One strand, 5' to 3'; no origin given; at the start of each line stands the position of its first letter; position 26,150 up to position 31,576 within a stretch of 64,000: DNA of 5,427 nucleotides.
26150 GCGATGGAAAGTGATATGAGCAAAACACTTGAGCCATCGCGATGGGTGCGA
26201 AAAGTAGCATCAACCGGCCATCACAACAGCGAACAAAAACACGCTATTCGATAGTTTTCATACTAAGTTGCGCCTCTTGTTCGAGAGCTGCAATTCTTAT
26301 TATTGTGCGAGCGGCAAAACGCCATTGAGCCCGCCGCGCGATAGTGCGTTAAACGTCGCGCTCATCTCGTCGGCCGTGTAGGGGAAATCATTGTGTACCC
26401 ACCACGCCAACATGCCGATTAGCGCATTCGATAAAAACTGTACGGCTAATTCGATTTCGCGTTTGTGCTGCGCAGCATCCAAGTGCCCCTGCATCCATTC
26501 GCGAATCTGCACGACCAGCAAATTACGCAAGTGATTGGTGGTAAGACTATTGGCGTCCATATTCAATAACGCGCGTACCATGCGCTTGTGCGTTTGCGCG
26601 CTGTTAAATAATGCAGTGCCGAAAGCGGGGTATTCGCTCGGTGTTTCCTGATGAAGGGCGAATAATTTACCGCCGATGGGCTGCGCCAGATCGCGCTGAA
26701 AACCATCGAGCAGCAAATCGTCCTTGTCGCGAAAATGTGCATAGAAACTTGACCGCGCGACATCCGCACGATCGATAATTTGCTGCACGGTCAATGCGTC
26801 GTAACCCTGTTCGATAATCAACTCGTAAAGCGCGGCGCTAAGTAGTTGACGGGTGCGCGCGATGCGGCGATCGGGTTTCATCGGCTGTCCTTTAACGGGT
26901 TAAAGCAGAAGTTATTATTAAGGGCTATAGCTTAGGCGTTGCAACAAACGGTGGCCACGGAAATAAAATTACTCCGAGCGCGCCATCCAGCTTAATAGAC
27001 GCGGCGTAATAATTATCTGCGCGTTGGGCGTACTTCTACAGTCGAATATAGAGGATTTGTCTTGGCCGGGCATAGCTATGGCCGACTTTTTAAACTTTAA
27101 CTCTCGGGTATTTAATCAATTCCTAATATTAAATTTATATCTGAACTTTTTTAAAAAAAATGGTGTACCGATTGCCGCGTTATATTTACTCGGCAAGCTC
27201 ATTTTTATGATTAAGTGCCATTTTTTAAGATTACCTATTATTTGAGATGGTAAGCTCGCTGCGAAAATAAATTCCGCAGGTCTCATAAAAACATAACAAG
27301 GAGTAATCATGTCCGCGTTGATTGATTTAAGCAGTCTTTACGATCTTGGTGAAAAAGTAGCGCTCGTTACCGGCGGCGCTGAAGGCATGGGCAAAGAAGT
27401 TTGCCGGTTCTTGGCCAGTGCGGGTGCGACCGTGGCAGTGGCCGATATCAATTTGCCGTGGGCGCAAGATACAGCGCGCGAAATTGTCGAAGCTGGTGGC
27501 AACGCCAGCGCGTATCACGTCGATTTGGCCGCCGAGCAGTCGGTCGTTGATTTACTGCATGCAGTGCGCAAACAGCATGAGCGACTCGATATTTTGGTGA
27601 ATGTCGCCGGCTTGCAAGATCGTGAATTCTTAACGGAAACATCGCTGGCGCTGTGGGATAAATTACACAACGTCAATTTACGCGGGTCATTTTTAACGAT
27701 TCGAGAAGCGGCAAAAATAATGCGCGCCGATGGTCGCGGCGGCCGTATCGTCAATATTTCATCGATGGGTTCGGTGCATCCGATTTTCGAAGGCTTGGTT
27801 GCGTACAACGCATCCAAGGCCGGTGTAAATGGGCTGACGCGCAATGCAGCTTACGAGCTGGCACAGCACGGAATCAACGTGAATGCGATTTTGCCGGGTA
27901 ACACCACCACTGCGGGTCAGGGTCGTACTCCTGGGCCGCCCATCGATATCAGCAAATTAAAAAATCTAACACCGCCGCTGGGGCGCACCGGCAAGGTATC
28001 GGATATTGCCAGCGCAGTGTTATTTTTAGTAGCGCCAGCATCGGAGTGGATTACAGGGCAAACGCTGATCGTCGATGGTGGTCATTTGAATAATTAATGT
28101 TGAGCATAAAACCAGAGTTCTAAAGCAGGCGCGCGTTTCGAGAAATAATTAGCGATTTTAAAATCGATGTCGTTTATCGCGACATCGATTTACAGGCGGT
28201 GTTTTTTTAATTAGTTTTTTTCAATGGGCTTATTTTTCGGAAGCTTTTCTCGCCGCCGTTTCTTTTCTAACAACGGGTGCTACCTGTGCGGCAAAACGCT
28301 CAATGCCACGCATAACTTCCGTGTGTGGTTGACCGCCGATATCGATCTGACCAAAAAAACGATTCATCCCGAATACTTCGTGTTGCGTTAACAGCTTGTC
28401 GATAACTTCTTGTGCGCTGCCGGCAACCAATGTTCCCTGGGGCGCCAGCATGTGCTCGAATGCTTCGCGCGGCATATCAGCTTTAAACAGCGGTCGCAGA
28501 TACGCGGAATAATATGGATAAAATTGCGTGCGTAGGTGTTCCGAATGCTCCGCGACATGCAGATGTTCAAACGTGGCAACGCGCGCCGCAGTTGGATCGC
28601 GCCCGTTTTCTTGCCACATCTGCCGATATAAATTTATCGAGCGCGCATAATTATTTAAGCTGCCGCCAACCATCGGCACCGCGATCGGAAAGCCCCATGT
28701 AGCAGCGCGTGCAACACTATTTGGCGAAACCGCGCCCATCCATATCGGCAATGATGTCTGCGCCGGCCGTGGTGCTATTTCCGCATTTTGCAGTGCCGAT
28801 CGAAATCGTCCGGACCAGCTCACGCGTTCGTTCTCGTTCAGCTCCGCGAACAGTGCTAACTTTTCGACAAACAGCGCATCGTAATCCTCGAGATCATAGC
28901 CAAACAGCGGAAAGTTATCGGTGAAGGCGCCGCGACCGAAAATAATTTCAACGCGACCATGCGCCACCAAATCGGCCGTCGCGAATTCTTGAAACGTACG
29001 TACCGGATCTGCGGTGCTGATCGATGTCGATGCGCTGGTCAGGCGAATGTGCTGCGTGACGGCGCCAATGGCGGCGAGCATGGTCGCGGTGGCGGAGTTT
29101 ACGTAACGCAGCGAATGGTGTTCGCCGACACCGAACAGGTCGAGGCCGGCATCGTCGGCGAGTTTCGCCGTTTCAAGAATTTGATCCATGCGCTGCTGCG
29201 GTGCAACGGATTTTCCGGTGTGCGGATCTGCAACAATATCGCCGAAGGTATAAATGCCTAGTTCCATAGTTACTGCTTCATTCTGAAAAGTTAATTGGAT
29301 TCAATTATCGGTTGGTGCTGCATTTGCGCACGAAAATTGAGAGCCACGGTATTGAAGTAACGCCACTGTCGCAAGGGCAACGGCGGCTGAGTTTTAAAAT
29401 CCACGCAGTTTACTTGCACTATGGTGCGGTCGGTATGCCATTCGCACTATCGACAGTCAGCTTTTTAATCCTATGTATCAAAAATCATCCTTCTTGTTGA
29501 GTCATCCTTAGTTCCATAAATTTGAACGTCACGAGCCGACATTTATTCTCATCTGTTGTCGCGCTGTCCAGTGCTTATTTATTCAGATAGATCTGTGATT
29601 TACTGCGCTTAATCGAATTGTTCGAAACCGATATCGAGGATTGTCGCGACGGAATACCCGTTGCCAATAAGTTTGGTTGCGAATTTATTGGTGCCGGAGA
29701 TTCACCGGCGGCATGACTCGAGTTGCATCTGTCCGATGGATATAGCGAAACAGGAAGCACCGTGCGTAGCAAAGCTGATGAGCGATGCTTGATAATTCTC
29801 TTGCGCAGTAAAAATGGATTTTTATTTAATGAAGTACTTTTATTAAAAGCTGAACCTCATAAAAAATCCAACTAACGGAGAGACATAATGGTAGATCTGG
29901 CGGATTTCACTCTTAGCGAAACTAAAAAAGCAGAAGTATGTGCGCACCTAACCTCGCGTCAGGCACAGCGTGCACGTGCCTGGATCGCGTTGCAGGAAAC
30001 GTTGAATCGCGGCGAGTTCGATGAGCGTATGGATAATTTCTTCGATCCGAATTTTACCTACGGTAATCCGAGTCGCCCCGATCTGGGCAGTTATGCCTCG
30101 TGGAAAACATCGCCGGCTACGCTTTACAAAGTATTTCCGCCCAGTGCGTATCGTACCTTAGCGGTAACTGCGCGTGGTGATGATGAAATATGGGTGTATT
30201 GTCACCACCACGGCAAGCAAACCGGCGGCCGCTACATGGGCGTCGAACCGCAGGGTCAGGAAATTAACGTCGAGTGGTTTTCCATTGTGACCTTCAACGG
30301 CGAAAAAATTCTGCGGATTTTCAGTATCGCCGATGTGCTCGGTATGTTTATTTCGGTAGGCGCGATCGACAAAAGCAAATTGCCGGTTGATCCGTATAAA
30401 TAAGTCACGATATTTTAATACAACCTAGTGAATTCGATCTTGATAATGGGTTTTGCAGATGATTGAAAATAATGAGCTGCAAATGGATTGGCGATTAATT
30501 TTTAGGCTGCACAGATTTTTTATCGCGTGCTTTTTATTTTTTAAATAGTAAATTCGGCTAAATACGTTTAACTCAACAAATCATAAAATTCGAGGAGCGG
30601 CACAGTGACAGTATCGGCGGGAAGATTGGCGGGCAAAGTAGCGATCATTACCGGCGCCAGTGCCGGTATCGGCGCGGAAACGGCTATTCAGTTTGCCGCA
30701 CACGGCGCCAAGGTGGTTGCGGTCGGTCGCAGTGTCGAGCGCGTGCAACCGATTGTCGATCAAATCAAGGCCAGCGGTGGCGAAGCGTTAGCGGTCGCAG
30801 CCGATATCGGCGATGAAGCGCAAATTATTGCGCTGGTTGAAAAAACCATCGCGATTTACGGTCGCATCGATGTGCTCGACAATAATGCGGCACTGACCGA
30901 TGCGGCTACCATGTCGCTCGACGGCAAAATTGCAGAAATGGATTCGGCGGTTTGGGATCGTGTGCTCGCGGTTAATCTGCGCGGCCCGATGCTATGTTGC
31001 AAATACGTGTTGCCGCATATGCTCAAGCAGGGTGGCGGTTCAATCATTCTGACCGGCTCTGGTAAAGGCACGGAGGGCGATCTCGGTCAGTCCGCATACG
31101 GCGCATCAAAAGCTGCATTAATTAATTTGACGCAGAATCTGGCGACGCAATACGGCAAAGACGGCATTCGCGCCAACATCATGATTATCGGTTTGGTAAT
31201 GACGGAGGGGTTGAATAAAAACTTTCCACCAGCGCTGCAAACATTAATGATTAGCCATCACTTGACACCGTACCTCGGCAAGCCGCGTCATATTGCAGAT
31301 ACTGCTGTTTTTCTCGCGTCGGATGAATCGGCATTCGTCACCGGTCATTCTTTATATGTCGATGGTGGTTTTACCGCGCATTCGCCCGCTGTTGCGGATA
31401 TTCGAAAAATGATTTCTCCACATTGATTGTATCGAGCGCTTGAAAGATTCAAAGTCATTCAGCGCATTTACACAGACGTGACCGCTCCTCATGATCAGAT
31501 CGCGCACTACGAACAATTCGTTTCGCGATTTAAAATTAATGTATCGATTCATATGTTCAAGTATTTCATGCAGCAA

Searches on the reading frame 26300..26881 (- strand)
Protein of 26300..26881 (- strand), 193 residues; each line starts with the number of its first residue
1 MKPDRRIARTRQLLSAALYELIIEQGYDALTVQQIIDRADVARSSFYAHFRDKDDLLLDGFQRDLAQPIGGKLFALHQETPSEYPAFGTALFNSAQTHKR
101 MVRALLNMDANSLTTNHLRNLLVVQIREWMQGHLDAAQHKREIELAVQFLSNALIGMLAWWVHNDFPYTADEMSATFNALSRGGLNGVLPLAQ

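Call 27: search_protein_families(library=pfam, proteins=[window:26300-26881:-], max_evalue=0.001)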
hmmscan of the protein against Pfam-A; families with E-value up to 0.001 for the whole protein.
window:26300-26881:- (193 aa): 2 families
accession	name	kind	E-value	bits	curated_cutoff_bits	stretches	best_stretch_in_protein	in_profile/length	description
PF00440.29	TetR_N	-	2e-14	53.5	24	1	17-58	4-45/47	Bacterial regulatory proteins, tetR family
PF14278.11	TetR_C_8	-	1.2e-09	38.6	26.1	1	90-181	9-101/103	Transcriptional regulator C-terminal region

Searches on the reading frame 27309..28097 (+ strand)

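Call 27: search_protein_families(library=pfam, proteins=[window:27309-28097:+], max_evalue=0.001)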
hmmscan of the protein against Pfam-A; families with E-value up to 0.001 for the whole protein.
window:27309-28097:+ (262 aa): 3 families
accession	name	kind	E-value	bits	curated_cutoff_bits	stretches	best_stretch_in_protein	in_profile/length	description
PF13561.12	adh_short_C2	-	1.3e-56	192.2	27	1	24-258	3-234/236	Enoyl-(Acyl carrier protein) reductase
PF00106.31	adh_short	-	4.4e-52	176.9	26.6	1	16-204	1-187/195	short chain dehydrogenase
PF08659.16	KR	-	3.4e-09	37.3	22.6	1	18-177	3-160/180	KR domain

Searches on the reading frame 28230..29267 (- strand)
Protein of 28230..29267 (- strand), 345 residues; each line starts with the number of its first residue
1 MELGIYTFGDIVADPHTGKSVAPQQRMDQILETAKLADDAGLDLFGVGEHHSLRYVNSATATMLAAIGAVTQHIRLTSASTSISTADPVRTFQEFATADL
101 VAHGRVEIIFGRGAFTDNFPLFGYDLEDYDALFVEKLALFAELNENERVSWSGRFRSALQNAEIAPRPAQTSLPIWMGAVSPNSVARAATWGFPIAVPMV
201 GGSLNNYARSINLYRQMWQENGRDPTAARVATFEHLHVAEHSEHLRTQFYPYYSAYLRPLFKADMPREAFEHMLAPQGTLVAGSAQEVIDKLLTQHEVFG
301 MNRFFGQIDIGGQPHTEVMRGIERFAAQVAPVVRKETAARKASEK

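Call 27: search_protein_families(library=pfam, proteins=[window:28230-29267:-], max_evalue=0.001)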
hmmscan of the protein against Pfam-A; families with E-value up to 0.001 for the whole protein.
window:28230-29267:- (345 aa): 1 family
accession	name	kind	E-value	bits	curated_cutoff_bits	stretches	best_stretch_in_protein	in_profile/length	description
PF00296.26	Bac_luciferase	-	5.8e-56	190.6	27.9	1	1-297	1-309/314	Luciferase-like monooxygenase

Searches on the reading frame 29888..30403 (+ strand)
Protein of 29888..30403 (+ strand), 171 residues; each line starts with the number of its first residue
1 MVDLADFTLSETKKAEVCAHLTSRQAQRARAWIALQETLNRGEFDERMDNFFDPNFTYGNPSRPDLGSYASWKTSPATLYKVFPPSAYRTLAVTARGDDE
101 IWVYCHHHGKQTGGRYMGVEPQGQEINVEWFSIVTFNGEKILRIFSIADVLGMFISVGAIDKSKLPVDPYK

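Call 3: search_protein_families(library=pfam, proteins=[window:29888-30403:+], max_evalue=0.1)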
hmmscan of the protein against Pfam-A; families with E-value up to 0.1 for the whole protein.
window:29888-30403:+ (171 aa): 2 families
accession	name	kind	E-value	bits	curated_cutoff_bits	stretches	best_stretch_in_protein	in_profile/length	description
PF07366.18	SnoaL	-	1.1e-10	41.8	28.4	1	34-153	6-122/126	SnoaL-like polyketide cyclase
PF12680.13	SnoaL_2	-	4.5e-06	27.6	27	1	37-143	6-101/102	SnoaL-like domain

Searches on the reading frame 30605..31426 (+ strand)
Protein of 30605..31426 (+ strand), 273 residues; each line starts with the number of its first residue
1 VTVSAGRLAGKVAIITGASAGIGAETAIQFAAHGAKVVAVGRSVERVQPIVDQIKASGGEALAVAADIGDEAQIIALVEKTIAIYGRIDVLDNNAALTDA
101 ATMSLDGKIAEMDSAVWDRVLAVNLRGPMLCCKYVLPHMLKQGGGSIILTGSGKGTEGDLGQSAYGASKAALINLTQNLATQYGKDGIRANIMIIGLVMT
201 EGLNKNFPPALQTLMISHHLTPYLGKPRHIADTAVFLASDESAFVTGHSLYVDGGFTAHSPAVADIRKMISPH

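Call 3: search_protein_families(library=pfam, proteins=[window:30605-31426:+], max_evalue=0.1)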
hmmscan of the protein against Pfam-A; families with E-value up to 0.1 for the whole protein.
window:30605-31426:+ (273 aa): 4 families
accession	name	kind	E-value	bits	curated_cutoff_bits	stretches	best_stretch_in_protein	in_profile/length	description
PF13561.12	adh_short_C2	-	6.3e-58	196.6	27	1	17-257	1-236/236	Enoyl-(Acyl carrier protein) reductase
PF00106.31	adh_short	-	2.1e-53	181.2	26.6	1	11-205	1-189/195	short chain dehydrogenase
PF08659.16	KR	-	9.4e-12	45.6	22.6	1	13-178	3-162/180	KR domain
PF01370.27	Epimerase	-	0.00025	21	20.9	0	162-206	139-180/240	NAD dependent epimerase/dehydratase family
